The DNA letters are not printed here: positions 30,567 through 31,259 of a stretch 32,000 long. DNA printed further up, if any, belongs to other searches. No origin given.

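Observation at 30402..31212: Cobalamin riboswitch controlling a flavodoxin paralog that has lost its FMN-binding loops, plus a 29-aa TM ORF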

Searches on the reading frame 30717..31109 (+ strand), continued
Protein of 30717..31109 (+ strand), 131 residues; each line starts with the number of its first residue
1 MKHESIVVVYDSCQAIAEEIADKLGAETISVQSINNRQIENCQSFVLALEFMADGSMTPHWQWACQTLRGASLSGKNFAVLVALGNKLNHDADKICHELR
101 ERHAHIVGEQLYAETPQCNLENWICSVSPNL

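Call 59: list_cluster_members(proteins=[window:30717-31109:+, P0002, L002:4001-4393:+])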
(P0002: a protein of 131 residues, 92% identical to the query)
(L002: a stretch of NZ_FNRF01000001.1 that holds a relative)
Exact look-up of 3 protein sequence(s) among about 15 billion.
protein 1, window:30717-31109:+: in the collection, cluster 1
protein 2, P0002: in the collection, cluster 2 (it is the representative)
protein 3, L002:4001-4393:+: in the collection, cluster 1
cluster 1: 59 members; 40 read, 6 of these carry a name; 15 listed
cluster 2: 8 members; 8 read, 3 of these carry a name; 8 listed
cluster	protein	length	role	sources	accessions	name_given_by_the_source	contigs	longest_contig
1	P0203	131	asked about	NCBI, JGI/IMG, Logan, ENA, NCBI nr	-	-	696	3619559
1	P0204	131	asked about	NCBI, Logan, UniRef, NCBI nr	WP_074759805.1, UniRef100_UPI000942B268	hypothetical protein [Xylanibacter ruminicola] | hypothetical protein n=1 Tax=Xylanibacter ruminicola TaxID=839 RepID=UPI000942B268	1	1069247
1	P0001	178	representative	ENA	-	-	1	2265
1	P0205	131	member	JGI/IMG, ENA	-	flavodoxin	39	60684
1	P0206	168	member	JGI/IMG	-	-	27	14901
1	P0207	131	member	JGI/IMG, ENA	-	hypothetical protein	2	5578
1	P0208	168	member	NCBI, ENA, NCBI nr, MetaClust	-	-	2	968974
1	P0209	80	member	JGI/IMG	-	hypothetical protein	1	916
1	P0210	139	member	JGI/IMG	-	-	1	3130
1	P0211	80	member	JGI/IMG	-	hypothetical protein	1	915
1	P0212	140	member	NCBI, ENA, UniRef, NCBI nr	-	-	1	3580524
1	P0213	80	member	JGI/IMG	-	hypothetical protein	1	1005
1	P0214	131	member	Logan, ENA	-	-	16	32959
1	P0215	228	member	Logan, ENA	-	-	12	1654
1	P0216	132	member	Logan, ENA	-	-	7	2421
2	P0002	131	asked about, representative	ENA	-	-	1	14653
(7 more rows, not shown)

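Call 71: find_encoding_contigs(protein=window:30717-31109:+, flank=1500, max_places=10)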
Protein window:30717-31109:+ (131 aa): 21 contigs read that carry it; 10 places shown.
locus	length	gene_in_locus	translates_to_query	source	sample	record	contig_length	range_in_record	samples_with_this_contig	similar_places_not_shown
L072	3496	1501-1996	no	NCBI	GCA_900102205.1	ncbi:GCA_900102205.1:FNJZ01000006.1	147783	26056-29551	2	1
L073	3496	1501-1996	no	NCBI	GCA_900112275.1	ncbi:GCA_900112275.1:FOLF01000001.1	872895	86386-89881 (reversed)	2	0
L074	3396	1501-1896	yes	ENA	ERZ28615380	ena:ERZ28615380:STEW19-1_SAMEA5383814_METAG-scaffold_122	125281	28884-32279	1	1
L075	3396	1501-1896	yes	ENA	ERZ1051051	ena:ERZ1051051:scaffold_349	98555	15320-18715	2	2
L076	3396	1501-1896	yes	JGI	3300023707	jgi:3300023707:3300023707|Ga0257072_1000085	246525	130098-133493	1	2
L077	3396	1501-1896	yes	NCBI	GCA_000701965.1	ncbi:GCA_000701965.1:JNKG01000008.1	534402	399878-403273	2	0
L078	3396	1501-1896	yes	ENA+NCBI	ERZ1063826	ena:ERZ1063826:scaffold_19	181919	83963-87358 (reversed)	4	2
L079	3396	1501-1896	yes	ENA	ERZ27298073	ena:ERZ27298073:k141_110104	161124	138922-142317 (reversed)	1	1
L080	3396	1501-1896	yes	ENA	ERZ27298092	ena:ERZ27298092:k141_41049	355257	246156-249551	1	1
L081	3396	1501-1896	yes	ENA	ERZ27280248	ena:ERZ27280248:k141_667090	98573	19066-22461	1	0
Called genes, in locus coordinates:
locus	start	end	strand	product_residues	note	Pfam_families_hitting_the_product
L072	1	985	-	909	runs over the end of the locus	PF13620:CarboxypepD_reg (faint), PF13715:CarbopepD_reg_2, PF07715:Plug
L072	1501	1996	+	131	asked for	-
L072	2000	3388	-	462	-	PF07632:Sde182_NH-like, PF21027:Sde0182_C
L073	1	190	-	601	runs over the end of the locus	PF00515:TPR_1 (weak), PF07719:TPR_2 (faint), PF13424:TPR_12 (faint), PF13428:TPR_14 (faint), PF13181:TPR_8 (faint), PF12833:HTH_18, PF00165:HTH_AraC (weak)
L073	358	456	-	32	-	-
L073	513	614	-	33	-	-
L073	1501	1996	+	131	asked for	-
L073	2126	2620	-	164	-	PF00258:Flavodoxin_1, PF12724:Flavodoxin_5 (weak)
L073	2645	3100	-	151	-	PF09633:DUF2023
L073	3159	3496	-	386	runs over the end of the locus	PF05140:ResB, PF01578:Cytochrom_C_asm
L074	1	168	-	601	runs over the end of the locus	PF00515:TPR_1 (weak), PF07719:TPR_2 (faint), PF13424:TPR_12 (faint), PF13428:TPR_14 (faint), PF13181:TPR_8 (faint), PF12833:HTH_18, PF00165:HTH_AraC (weak)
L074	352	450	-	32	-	-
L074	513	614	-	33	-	-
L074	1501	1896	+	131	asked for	-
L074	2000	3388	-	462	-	PF07632:Sde182_NH-like, PF21027:Sde0182_C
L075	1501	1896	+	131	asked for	-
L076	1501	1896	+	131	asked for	-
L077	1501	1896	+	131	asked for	-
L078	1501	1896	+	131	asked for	-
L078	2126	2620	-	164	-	PF00258:Flavodoxin_1, PF12724:Flavodoxin_5 (weak)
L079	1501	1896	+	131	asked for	-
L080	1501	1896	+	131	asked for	-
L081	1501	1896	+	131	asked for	-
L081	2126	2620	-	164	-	PF00258:Flavodoxin_1, PF12724:Flavodoxin_5 (weak)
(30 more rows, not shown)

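Call 74: search_solved_structures(query=A1, max_evalue=0.01, show_alignments=3)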
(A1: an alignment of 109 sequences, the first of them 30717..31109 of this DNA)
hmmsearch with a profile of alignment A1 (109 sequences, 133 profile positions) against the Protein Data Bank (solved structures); distinct sequences matched with E-value up to 0.01: 4.
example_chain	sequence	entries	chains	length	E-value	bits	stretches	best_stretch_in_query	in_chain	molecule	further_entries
8snz_A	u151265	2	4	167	1.3e-07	34.8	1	3-114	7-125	Flavodoxin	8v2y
2w5u_A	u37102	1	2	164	0.0041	20.3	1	13-113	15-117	Flavodoxin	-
2bmv_A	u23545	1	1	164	0.0041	20.3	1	13-113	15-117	FLAVODOXIN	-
1fue_A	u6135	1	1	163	0.0081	19.3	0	13-113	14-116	FLAVODOXIN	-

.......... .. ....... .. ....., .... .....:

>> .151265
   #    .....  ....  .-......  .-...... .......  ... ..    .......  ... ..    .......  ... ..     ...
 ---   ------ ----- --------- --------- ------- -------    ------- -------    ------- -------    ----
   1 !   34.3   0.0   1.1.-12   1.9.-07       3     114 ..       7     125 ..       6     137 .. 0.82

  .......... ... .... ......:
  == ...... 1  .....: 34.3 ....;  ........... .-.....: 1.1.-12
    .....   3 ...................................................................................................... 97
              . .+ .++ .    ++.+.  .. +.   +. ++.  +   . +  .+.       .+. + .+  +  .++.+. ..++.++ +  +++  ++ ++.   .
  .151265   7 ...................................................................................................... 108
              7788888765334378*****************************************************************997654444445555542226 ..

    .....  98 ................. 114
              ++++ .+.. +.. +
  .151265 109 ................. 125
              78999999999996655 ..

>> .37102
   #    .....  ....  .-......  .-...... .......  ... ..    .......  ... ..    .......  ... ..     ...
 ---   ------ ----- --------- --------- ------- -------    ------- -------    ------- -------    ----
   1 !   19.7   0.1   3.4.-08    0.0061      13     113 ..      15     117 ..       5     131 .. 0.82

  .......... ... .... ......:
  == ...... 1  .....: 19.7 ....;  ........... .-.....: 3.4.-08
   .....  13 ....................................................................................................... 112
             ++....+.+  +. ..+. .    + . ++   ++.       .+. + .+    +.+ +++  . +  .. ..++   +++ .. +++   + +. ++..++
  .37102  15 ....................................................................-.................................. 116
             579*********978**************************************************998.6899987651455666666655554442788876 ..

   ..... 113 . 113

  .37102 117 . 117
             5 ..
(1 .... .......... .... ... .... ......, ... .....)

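Call 79: search_protein_families(library=ncbifam, proteins=[L071:3476-4978:+, L069:3471-3785:+, L068:1106-1582:+], max_evalue=0.00001)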
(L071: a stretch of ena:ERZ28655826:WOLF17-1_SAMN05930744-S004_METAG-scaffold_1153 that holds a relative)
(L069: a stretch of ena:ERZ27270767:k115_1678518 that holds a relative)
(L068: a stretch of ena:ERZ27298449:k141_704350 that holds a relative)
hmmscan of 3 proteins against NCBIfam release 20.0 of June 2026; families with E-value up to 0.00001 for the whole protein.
L071:3476-4978:+ (501 aa): 1 family
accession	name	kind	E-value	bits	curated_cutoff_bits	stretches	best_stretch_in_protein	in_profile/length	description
TIGR00785.1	dass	subfamily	5.3e-76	256.1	198.6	1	63-491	11-439/444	DASS family sodium-coupled anion symporter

L069:3471-3785:+ (105 aa): 5 families
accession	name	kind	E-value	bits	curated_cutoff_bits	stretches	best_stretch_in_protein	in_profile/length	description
NF002776.0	PRK02877.1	equivalog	2.7e-50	169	160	1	1-105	1-105/107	hypothetical protein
NF002224.0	PRK01119.1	equivalog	1.7e-40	137.4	169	1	1-105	1-105/110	putative heavy metal-binding protein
NF009496.0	PRK12856.1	subfamily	4e-36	123.3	177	1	1-105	1-103/103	hypothetical protein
NF009495.0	PRK12855.1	subfamily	4.4e-36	123.3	180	1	1-105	1-103/103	hypothetical protein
NF002989.0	PRK03732.1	equivalog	7.5e-17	61.5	181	1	2-105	9-110/114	hypothetical protein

L068:1106-1582:+ (159 aa): 54 families (the best 25 are shown)
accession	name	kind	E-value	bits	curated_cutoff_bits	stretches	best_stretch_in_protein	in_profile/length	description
NF008416.0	PRK11242.1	equivalog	1.5e-32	113.1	277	1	1-156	1-156/300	transcriptional regulator CynR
NF053705.1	TransRegGltCGpos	equivalog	8.6e-32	110.5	350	1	1-158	1-159/300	glutamate biosynthesis transcriptional regulator GltC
NF040786.1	LysR_Sec_metab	equivalog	7.7e-31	107.2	250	1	1-145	1-146/298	selenium metabolism-associated LysR family transcriptional regulator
NF047520.1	trans_act_CidR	equivalog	2.2e-30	105.8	415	1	1-149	1-150/292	cidABC operon transcriptional activator CidR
NF008722.0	PRK11716.1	equivalog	3.2e-29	101.9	246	1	1-156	1-157/293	HTH-type transcriptional activator IlvY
NF045775.1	acetoin_reg_AlsR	exception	2.3e-27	96.2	430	1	1-156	1-156/290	acetoin biosynthesis transcriptional regulator AlsR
NF007439.0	PRK09986.1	equivalog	4.5e-25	88.6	290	1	2-144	8-151/296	LysR family transcriptional regulator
NF047354.1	trans_reg_GltC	equivalog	9e-24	84.5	300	1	1-144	1-144/290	glutamate biosynthesis transcriptional regulator GltC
NF008410.0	PRK11233.1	equivalog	1.8e-22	79.9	309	1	1-147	1-149/305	nitrogen assimilation transcriptional regulator NAC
NF007307.0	PRK09791.1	equivalog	4.3e-21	75.3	336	1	2-144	6-149/302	LysR family transcriptional regulator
TIGR03339.1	phn_lysR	subfamily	8.4e-21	74.4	341.1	1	5-145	1-139/279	aminoethylphosphonate catabolism associated LysR family transcriptional regulator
NF007385.0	PRK09906.1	equivalog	8.6e-21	74.3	356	1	1-158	1-157/296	DNA-binding transcriptional regulator HcaR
NF008352.0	PRK11139.1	subfamily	5.4e-20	71.7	288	1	5-146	10-147/305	transcriptional regulator GcvA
NF009326.0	PRK12681.1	equivalog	5.8e-19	68.7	436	1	1-146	1-149/324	HTH-type transcriptional regulator CysB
NF058504.1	TransRegCcpCBac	equivalog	7.9e-19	68.1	400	1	1-139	1-140/287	transcriptional regulator CcpC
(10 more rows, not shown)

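Call 81: find_related_loci(query=L071:3476-4978:+, collection=metagenome_contigs, flank=2500)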
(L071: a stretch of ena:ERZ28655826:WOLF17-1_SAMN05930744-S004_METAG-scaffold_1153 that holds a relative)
Query L071:3476-4978:+ (501 aa) in metagenome_contigs; peptide patterns used: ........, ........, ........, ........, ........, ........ (x = any residue, [..] = any of these).
600 stretches matched a pattern (row limit reached: there are more); 572 encode a relative of the query (tblastn E <= 1e-3); the best 80 are kept; 80 distinct loci.
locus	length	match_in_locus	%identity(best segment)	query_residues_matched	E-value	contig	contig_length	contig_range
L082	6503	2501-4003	83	1-501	0e+0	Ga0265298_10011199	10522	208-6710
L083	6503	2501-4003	83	1-501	0e+0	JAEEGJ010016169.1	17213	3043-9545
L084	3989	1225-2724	83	1-501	0e+0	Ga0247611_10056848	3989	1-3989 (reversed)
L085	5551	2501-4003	81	1-501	0e+0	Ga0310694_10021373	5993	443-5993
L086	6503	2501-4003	83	1-501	0e+0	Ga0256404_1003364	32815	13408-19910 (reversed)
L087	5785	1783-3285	80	1-501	0e+0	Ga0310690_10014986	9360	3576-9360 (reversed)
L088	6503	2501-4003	81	1-501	0e+0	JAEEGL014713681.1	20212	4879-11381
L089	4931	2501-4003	84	1-501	0e+0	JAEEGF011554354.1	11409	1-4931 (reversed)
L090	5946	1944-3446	84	1-501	0e+0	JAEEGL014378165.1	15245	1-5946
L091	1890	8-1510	80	1-501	0e+0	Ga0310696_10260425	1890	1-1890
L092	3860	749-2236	77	6-501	0e+0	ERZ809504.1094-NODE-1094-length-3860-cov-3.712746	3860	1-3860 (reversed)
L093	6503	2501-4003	77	1-501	0e+0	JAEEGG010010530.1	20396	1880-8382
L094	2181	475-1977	77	1-501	0e+0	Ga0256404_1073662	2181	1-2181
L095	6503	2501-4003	78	1-501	0e+0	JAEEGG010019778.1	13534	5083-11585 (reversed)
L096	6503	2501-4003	77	1-501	0e+0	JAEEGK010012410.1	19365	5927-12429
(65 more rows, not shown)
